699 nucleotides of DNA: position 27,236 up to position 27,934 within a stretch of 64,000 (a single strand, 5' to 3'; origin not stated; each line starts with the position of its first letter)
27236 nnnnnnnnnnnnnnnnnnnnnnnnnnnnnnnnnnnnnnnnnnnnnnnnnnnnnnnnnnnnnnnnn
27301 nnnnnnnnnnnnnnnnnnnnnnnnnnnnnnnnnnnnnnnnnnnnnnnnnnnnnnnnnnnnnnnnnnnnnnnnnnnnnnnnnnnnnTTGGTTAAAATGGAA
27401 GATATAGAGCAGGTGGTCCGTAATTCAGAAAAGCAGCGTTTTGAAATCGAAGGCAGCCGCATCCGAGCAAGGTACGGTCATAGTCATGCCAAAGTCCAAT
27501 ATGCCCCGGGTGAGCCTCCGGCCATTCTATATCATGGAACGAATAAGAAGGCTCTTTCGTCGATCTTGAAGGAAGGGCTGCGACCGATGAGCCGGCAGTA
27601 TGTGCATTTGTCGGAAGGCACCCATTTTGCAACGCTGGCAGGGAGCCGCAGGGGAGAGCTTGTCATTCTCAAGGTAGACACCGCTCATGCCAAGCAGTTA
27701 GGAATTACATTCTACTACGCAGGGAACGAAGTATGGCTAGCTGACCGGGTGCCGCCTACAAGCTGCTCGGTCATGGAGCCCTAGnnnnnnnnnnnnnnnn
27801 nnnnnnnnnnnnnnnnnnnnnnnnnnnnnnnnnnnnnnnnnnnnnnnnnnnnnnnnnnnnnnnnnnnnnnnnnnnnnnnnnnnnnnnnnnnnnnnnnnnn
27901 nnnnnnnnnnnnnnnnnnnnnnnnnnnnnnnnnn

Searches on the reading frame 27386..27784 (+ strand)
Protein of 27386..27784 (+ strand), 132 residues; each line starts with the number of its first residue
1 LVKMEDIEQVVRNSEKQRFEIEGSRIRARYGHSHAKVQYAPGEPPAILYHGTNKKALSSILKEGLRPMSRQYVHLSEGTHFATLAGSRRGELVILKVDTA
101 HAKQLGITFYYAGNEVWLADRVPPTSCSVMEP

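Call 55: search_protein_families(library=ncbifam, proteins=[window:27386-27784:+], max_evalue=0.01)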
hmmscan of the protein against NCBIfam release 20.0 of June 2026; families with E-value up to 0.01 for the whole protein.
window:27386-27784:+ (132 aa): 4 families
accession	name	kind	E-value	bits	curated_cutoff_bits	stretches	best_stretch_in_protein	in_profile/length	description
NF002014.0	PRK00819.1-4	equivalog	4e-42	144.1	239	1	2-125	50-176/182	RNA 2'-phosphotransferase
NF002013.0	PRK00819.1-2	equivalog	2.5e-39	134.7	231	1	2-127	51-178/183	RNA 2'-phosphotransferase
NF002015.0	PRK00819.1-5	equivalog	6.8e-25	87.8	279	1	4-130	80-207/210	RNA 2'-phosphotransferase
NF002012.0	PRK00819.1-1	equivalog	4.3e-20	72.3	233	1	8-122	59-177/184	RNA 2'-phosphotransferase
